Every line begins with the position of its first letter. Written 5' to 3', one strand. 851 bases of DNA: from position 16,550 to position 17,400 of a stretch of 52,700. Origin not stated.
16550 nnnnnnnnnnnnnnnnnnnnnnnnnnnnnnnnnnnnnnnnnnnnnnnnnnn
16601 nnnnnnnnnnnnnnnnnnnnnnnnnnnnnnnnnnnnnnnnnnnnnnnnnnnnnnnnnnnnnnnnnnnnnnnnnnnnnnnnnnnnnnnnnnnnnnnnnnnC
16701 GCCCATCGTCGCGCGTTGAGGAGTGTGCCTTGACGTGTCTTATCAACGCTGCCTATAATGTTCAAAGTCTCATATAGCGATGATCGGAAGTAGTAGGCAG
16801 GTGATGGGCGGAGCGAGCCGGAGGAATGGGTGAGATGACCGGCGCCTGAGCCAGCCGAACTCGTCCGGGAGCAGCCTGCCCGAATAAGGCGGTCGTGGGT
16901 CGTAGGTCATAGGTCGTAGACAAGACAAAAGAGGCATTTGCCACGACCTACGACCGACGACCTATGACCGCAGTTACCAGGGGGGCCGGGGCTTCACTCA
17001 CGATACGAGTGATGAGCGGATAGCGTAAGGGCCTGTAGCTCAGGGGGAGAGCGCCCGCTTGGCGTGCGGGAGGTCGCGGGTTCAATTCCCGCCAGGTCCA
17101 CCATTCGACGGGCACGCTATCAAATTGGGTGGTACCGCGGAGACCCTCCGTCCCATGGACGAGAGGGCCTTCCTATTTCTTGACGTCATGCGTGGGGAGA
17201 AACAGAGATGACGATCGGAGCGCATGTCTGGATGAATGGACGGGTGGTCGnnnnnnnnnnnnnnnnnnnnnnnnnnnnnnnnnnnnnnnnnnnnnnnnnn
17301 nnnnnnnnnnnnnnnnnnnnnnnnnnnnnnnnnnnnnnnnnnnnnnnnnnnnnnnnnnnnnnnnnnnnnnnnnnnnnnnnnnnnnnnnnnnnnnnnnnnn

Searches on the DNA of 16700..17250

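Call 23: search_rna_families(source=window, start=16700, end=17250, threshold=evalue, max_evalue=0.001, show_alignments=1)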
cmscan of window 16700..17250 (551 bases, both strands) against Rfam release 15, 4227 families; matches with E-value up to 0.001: 2.
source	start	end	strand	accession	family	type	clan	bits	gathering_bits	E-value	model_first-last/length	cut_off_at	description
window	16771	17158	+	RF00230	T-box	Cis-reg; leader;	-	70.4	93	2.7e-15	1-219/219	no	T-box leader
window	17029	17100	+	RF00005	tRNA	Gene; tRNA;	CL00001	67.9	29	1e-14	1-71/71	no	tRNA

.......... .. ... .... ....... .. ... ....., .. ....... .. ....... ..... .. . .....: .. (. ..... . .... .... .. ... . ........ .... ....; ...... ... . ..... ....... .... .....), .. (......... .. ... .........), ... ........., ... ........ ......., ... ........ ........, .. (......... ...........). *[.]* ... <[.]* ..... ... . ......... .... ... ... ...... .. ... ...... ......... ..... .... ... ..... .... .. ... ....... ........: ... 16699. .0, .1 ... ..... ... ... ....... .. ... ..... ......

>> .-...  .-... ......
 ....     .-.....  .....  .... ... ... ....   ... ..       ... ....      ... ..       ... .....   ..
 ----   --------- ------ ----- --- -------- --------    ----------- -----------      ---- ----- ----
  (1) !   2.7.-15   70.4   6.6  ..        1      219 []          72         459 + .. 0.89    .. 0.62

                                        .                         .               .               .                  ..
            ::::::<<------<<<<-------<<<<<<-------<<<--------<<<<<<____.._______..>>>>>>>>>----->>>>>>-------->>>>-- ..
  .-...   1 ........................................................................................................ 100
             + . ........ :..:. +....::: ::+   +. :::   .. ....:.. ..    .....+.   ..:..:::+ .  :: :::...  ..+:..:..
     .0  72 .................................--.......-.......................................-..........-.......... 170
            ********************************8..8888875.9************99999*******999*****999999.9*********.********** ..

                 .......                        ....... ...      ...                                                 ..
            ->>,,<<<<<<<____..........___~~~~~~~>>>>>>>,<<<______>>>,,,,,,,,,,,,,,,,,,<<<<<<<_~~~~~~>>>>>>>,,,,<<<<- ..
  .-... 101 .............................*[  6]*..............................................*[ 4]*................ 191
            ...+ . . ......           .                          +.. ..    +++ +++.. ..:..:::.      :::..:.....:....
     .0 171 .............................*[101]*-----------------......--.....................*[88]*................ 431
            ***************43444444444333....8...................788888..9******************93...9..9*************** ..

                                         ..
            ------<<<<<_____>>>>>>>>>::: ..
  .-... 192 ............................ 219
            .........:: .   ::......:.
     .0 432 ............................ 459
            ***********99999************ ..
